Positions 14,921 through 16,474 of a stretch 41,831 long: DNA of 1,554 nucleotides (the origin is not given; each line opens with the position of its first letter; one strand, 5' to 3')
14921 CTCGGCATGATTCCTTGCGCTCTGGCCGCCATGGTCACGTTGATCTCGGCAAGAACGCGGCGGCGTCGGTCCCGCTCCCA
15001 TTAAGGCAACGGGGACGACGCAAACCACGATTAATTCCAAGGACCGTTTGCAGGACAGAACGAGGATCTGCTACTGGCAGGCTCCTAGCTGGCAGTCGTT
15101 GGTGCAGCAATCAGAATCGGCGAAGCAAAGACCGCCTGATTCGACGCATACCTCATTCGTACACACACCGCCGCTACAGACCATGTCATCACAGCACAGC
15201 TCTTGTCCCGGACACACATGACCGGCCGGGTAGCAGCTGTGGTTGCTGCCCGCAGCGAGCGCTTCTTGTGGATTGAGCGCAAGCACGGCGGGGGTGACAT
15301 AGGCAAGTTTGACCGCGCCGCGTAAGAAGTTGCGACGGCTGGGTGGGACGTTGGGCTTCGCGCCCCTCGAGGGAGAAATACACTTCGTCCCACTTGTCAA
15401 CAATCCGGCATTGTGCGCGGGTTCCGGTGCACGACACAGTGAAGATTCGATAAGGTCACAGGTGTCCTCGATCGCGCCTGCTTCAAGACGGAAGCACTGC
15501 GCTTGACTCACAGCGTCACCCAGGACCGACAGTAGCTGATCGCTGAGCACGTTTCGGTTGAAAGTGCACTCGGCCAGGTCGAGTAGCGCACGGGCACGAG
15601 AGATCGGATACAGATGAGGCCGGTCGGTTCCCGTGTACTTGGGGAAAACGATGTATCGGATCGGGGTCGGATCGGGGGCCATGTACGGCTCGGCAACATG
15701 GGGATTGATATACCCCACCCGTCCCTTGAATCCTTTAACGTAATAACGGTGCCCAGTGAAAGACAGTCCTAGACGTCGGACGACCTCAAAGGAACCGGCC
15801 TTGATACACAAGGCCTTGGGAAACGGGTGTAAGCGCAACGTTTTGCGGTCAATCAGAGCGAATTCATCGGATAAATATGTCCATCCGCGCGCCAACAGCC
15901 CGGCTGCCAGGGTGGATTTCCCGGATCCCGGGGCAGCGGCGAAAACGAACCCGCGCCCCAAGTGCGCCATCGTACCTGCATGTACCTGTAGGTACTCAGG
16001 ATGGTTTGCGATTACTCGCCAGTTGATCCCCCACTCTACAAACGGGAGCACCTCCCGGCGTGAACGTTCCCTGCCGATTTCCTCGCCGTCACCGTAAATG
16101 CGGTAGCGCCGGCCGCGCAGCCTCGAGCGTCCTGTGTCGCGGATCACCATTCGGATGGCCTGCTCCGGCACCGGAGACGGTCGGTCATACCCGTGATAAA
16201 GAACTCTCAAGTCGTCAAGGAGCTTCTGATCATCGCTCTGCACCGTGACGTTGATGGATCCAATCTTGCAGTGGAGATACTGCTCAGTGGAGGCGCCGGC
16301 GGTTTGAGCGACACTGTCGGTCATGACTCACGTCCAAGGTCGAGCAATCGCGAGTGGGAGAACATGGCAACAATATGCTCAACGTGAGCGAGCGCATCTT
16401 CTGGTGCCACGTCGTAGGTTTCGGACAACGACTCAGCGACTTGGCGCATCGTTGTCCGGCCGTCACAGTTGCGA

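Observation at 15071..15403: Twin-arginine-like leader and tandem knottin-like 12-Cys peptide encoded in frame at the 3' end of the kinase ORF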

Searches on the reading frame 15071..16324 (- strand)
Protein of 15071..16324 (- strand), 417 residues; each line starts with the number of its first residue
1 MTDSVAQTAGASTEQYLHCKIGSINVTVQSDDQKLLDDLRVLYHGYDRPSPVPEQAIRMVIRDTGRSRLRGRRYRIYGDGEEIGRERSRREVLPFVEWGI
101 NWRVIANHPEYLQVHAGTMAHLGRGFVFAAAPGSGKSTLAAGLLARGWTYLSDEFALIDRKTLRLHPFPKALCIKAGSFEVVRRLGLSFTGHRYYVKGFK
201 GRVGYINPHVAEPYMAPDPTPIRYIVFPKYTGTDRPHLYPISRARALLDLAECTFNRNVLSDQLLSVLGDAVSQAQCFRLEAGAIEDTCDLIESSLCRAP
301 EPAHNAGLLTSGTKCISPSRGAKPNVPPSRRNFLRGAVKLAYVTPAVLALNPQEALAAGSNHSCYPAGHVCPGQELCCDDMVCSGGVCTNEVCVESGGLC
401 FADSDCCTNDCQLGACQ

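Call 3: search_protein_families(library=pfam, proteins=[window:15071-16324:-], max_evalue=0.1)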
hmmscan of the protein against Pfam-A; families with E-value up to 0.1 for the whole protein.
window:15071-16324:- (417 aa): 1 family
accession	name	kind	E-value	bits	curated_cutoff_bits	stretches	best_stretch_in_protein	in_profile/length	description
PF07475.17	Hpr_kinase_C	-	0.062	13.3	33.3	0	112-161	7-56/171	HPr Serine kinase C-terminal domain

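Call 4: search_protein_families(library=ncbifam, proteins=[window:15071-16324:-], max_evalue=0.1)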
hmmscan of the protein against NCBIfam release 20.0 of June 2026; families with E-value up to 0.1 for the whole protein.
window:15071-16324:- (417 aa): 4 families
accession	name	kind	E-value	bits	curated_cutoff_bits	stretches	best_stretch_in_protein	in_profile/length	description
TIGR04352.1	HprK_rel_A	equivalog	4.8e-52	176.8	200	1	18-293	2-278/280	HprK-related kinase A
TIGR04355.1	HprK_rel_B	hypoth_equivalog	2.6e-08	33.4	200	1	111-165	144-198/351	HprK-related kinase B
TIGR04249.1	SCM_chp_ScmC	equivalog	0.00027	20.4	125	1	112-169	126-185/292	SynChlorMet cassette protein ScmC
TIGR00679.1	hpr-ser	equivalog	0.049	12.9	240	1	112-161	132-181/300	HPr(Ser) kinase/phosphatase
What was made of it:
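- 15437..16324 (-): HprK-like (ScmC/LppK-type) P-loop kinase domain, residues 1-296. TIGR04352 E 4.8e-52, 176.8 bits against a cut-off of 200 (call 4).
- Closest known: HPr-rel-A system of NCBIfam/TIGRFAMs. Same: These are the best-scoring curated families for both proteins (call 4).
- Checked: NCBIfam TIGR04352 (HprK-related kinase A) covers residues 18-293 (E 4.8e-52, call 4).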

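Call 6: find_homologous_proteins(query=window:15071-16324:-)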
Query window:15071-16324:- (417 aa): 259 proteins with E <= 0.001 among 8000 candidates; the best 120 are listed.
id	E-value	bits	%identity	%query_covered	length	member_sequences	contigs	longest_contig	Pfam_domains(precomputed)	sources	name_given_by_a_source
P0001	1.2e-289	978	100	100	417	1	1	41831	PF27840.1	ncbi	-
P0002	1.1e-208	712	74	100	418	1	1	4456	PF27840.1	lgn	-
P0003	1.6e-146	507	58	97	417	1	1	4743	PF27840.1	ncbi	-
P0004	2.2e-126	440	51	100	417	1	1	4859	PF07475.18,PF27840.1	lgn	-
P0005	1.7e-121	424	49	98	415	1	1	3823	PF27840.1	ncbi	-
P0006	1.1e-115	405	51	88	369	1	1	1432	PF27840.1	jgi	jgi:hypothetical protein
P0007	4.9e-113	396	50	96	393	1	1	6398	PF27840.1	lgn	-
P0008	2.7e-108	381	49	97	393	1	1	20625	PF27840.1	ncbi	-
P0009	1.0e-105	372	56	71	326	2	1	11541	PF27840.1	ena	-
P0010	1.3e-105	372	48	97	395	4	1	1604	PF27840.1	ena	-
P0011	1.1e-104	369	55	71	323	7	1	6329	PF27840.1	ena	-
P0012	1.5e-104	368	48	96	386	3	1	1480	PF27840.1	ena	-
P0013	5.4e-104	367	46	100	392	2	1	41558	PF27840.1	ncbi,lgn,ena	-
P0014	4.2e-103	364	47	96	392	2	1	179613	PF27840.1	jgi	-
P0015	2.2e-98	348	55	68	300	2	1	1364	PF27840.1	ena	-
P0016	7.0e-98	346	44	100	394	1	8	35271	PF27840.1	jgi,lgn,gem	-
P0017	1.6e-96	342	56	66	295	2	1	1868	PF27840.1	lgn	-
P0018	9.7e-96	339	55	66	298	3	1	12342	PF27840.1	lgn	-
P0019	1.5e-95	339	55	67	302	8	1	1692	PF27840.1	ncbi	-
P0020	1.0e-94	336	44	96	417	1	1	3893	PF27840.1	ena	-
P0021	2.1e-93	332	55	66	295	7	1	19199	PF27840.1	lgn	-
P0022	2.2e-93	332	53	69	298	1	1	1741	PF27840.1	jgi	jgi:HprK-related kinase A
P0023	4.0e-93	331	54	71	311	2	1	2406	PF27840.1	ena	-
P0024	5.3e-93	330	46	95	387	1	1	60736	PF27840.1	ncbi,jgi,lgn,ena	-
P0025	8.4e-93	330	52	68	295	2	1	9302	PF27840.1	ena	-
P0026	1.3e-92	329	55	67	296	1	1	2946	PF27840.1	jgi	jgi:HprK-related kinase A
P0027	3.7e-92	328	54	67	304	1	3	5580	PF07475.18,PF27840.1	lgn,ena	-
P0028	4.0e-92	327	53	71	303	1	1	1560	PF27840.1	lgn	-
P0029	4.4e-92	327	44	98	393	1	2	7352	PF27840.1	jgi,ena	-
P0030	6.7e-92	327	42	100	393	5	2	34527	PF27840.1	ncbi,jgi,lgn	-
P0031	7.8e-92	326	47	96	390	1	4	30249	PF27840.1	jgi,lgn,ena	-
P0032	9.0e-92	326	52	68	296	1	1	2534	PF27840.1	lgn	-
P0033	1.3e-91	326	45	96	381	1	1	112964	PF27840.1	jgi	jgi:HprK-related kinase A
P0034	1.5e-91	326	54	65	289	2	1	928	PF27840.1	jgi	jgi:HprK-related kinase A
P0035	1.9e-91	325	51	72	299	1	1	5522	PF07475.18,PF27840.1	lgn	-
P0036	2.2e-91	325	53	70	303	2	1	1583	PF27840.1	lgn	-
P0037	1.3e-90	322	51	69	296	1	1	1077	PF27840.1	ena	-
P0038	1.6e-90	322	44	95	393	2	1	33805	PF27840.1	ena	-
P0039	1.9e-90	322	43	96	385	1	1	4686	PF27840.1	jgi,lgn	-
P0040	2.0e-90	322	44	99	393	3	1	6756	PF27840.1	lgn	-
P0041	3.0e-90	321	51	72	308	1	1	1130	PF27840.1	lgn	-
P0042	4.4e-90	321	46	96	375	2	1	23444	PF27840.1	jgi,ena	-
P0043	1.0e-89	319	51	67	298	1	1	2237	PF27840.1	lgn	-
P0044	1.7e-89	319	44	97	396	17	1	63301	PF27840.1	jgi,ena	-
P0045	2.1e-89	318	51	67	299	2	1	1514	PF27840.1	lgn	-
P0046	2.3e-89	318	51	68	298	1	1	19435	PF27840.1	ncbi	-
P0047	6.5e-89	317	52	68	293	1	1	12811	PF27840.1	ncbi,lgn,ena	-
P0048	7.8e-89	317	45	96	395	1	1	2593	PF27840.1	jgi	jgi:hypothetical protein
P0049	9.9e-89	316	43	96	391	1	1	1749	PF27840.1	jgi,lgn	-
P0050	1.0e-88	316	53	67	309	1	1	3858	PF27840.1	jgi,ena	-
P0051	2.1e-88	315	44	96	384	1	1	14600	PF27840.1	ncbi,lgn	-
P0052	2.2e-88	315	51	69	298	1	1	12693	PF27840.1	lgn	-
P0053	3.2e-88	315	42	97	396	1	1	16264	PF27840.1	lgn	-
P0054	4.4e-88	314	51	67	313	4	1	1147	PF07475.18,PF27840.1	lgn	-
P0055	4.5e-88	314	48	72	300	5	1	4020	PF07475.18,PF27840.1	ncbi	-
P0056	1.2e-87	313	44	94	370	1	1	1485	PF27840.1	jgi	jgi:HprK-related kinase A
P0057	1.3e-87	313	52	69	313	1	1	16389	PF27840.1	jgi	-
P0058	2.1e-87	312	50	71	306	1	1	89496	PF27840.1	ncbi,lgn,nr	ncbi:MAG: hypothetical protein JXQ73_19545 [Phycisphaerae bacterium]|nr:hypothetical protein [Phycis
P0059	5.4e-87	311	42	96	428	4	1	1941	PF27840.1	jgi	-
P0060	9.7e-87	310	50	72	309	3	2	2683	PF27840.1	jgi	jgi:HprK-related kinase A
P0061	1.4e-86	309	51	68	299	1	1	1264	PF07475.18,PF27840.1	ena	-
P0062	1.9e-86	309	53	67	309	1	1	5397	PF27840.1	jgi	jgi:HprK-related kinase A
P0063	2.4e-86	308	54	66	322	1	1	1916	PF07475.18,PF27840.1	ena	-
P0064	2.6e-86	308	51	70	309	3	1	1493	PF27840.1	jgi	-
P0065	5.3e-86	307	51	68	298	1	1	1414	PF27840.1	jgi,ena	-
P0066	6.9e-86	307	41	98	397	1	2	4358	PF07475.18,PF27840.1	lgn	-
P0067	7.2e-86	307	41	98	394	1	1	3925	PF27840.1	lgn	-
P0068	9.2e-86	306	52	66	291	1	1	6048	PF27840.1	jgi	jgi:HprK-related kinase A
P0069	1.0e-85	306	53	67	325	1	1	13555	PF27840.1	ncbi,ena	-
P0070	1.1e-85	306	51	66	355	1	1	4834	PF27840.1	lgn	-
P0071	1.3e-85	306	51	70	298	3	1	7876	PF27840.1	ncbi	ncbi:MAG: hypothetical protein PVI86_12910 [Phycisphaerae bacterium]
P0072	1.3e-85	306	42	99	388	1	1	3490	PF27840.1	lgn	-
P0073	1.8e-85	306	50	69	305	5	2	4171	PF07475.18,PF27840.1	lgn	-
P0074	1.9e-85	305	50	70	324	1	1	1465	PF07475.18,PF27840.1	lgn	-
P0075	1.9e-85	305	50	68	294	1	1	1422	PF27840.1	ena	-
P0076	1.9e-85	305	52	66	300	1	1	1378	PF27840.1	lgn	-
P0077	4.5e-85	304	51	68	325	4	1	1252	PF07475.18,PF27840.1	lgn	-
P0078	4.7e-85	304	48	68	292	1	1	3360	PF27840.1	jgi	jgi:HprK-related kinase A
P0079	5.4e-85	304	41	96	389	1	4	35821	PF27840.1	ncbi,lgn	-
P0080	5.7e-85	304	47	72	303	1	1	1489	PF07475.18,PF27840.1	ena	-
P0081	6.9e-85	304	42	96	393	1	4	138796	PF27840.1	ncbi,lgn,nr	ncbi:MAG: hypothetical protein HY287_03005 [Planctomycetes bacterium]|nr:hypothetical protein [Planc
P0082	8.4e-85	303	52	66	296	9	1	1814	PF27840.1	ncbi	-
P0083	1.1e-84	303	50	68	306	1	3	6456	PF07475.18,PF27840.1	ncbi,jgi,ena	-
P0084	1.5e-84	302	50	68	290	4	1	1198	PF27840.1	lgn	-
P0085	1.5e-84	302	52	66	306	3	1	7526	PF27840.1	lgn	-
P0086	2.7e-84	302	42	97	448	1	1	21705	PF27840.1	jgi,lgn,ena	-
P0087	3.1e-84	301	50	68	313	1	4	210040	PF27840.1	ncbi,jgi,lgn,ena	-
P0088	3.3e-84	301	52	67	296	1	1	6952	PF27840.1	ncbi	-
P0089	3.3e-84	301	49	69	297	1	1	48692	PF07475.18,PF27840.1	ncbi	-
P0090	4.6e-84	301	50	66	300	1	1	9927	PF27840.1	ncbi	-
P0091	5.1e-84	301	50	67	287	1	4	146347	PF27840.1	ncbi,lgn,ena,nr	ncbi:MAG: hypothetical protein MI923_24475 [Phycisphaerales bacterium]|nr:hypothetical protein [Phyc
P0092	5.6e-84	301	52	67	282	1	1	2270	PF27840.1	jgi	jgi:HprK-related kinase A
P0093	6.4e-84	300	49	66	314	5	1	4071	PF07475.18,PF27840.1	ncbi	ncbi:MAG: hypothetical protein ACYSUQ_08105 [Planctomycetota bacterium]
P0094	6.7e-84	300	48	69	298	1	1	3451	PF07475.18,PF27840.1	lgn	-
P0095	1.4e-83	299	51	66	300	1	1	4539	PF27840.1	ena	-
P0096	1.5e-83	299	50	68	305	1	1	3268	PF07475.18,PF27840.1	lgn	-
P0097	2.6e-83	298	49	68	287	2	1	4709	PF27840.1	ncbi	-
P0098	4.8e-83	298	49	68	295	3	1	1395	PF07475.18,PF27840.1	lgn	-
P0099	5.1e-83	297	47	72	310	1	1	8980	PF27840.1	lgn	-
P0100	5.5e-83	297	49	69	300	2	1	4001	PF27840.1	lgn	-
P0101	7.6e-83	297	50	68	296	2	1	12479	PF07475.18,PF27840.1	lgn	-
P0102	7.7e-83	297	51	70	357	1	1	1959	PF27840.1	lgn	-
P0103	8.1e-83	297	41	97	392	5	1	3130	PF27840.1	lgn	-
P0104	8.7e-83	297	52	69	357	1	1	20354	PF27840.1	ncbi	-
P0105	9.2e-83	297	51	66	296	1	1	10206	PF27840.1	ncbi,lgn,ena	-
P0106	1.1e-82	296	47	70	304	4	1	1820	PF07475.18,PF27840.1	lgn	-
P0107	2.0e-82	295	50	66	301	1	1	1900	PF27840.1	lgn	-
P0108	3.2e-82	295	49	68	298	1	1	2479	PF07475.18,PF27840.1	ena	-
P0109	4.2e-82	294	48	68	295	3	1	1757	PF07475.18,PF27840.1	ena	-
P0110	4.3e-82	294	48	69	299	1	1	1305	PF27840.1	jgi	-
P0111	4.6e-82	294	49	69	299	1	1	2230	PF07475.18,PF27840.1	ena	-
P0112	1.1e-81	293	49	66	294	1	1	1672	PF07475.18,PF27840.1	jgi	jgi:HprK-related kinase A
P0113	1.6e-81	293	49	67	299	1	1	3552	PF07475.18,PF27840.1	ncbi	-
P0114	1.9e-81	292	48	69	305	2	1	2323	PF07475.18,PF27840.1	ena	-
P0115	5.5e-81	291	49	68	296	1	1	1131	PF07475.18,PF27840.1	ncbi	-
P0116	9.3e-81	290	42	93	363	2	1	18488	PF27840.1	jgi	jgi:HprK-related kinase A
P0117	1.0e-80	290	48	70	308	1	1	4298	PF07475.18,PF27840.1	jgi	jgi:HprK-related kinase A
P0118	1.2e-80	290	40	97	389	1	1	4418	PF27840.1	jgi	jgi:HprK-related kinase A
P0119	1.7e-80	289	45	71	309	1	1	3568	PF27840.1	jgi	jgi:HprK-related kinase A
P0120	2.8e-80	288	45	71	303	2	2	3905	PF07475.18,PF27840.1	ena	-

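Call 12: find_related_loci(query=A1, collection=genome_contigs, flank=5000)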
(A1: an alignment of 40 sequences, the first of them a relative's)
Query A1 (417 aa) in genome_contigs; peptide patterns used: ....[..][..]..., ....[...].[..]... (x = any residue, [..] = any of these).
138 stretches matched a pattern; 121 encode a relative of the query (tblastn E <= 1e-3); the best 80 are kept; 80 distinct loci.
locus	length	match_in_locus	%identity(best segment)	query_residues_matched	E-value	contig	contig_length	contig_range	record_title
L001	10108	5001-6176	47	1-417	7e-118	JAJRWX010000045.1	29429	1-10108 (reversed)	MAG: Planctomycetota bacterium isolate Dive96_bin2.90 k141_1716126, whole genome shotgun sequence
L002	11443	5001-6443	55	20-390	3e-97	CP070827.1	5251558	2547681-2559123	MAG: Phycisphaerales bacterium isolate bin11 chromosome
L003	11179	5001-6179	42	1-417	2e-95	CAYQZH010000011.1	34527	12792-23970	MAG TPA_asm: uncultured Phycisphaera sp. isolate SRP119689_co1_320 genome assembly, contig: NODE_1533_length_34527_cov_6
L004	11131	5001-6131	42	17-417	3e-93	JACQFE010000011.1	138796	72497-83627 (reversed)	MAG: Planctomycetota bacterium isolate NC_groundwater_1039_Pr1_S-0.65um_57_94 Montesol18_Sp65_coassembly_scaffold_54596,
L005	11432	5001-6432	51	13-383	6e-92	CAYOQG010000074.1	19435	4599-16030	MAG TPA_asm: uncultured Phycisphaeraceae bacterium isolate SRP323688_co1_276 genome assembly, contig: NODE_4655_length_1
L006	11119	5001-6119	41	18-417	5e-92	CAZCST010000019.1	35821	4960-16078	MAG TPA_asm: uncultured Phycisphaera sp. isolate binchicken_co200_315 genome assembly, contig: k141_153393, whole genome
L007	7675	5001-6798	52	15-385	5e-92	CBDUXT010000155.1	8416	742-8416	MAG TPA_asm: uncultured bacterium isolate SRR22302371_binner23_Refined_2 genome assembly, contig: ERZ26661859.7264, whol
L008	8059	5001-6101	44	17-416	1e-91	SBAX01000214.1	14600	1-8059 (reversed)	MAG: Phycisphaera mikurensis isolate Bin_18_1 Hy_contig15855, whole genome shotgun sequence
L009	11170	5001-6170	40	1-414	5e-91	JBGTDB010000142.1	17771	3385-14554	MAG: Phycisphaerae bacterium isolate JTS-RE133 k141_7943667, whole genome shotgun sequence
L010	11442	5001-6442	55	20-387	4e-91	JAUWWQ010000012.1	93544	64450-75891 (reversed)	MAG: Planctomycetota bacterium isolate CSMAG_2662 CSMAG_2662_k127_2145593_length_93544_cov_23.0049, whole genome shotgun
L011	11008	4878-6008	43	17-417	9e-91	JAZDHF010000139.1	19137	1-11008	MAG: Planctomycetota bacterium isolate MEGAHIT-group-0.304 k141_18438882, whole genome shotgun sequence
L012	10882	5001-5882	50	1-294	5e-88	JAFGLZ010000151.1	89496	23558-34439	MAG: Phycisphaerae bacterium isolate Zod_Metabat.429 k87_6941223, whole genome shotgun sequence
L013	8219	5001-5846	49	13-294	3e-86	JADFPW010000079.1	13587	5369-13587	MAG: Planctomycetota bacterium isolate B76T1L10 B76T1L10_NODE7061, whole genome shotgun sequence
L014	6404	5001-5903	48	16-315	8e-86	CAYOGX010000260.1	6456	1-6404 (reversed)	MAG TPA_asm: uncultured Planctomycetales bacterium isolate binchicken_co334_64 genome assembly, contig: NODE_23673_lengt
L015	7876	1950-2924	48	1-318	1e-85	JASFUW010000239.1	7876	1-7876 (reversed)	MAG: Phycisphaerae bacterium isolate D1105M12metaG_Bin_242 D1105M12metaG_FD_scaffold_1074_c1, whole genome shotgun seque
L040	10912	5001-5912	40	5-302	2e-70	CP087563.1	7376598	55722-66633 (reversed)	Planctomycetes bacterium syqfu chromosome, complete genome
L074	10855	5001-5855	39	8-293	4e-60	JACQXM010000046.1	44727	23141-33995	MAG: Planctomycetota bacterium isolate NC_groundwater_1515_Pr4_B-0.1um_67_4 SR1-18-B1_scaffold_239926, whole genome shot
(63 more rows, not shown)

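Call 20: search_protein_families(library=pfam, proteins=[L074:3073-4464:+, L074:6179-7504:+, L074:7625-9619:+, L074:1102-2529:-], max_evalue=0.001)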
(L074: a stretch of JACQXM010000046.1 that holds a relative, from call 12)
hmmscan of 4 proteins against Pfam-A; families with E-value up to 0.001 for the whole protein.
L074:3073-4464:+ (463 aa): 3 families
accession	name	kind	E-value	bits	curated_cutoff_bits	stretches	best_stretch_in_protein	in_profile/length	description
PF07884.19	VKOR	-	1.6e-16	61.1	27.5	1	41-185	4-133/134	Vitamin K epoxide reductase family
PF01323.26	DSBA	-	2e-05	24.9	25.6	1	350-432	94-178/191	DSBA-like thioredoxin domain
PF13743.12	Thioredoxin_5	-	0.00026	21.2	27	1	343-432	76-169/186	Thioredoxin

L074:6179-7504:+ (441 aa): 1 family
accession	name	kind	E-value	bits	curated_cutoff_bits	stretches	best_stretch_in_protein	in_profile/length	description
PF14907.12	NTP_transf_5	-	2e-44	152.5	31.2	1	37-311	3-249/249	Uncharacterised nucleotidyltransferase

L074:7625-9619:+ (664 aa): 2 families
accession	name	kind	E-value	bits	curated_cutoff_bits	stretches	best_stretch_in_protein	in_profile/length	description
PF01432.26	Peptidase_M3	-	7.3e-79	266.7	27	1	266-647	2-456/457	Peptidase family M3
PF08439.15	Peptidase_M3_N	-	4.5e-20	72.1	25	1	176-245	1-70/70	Oligopeptidase F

L074:1102-2529:- (475 aa): 0 families
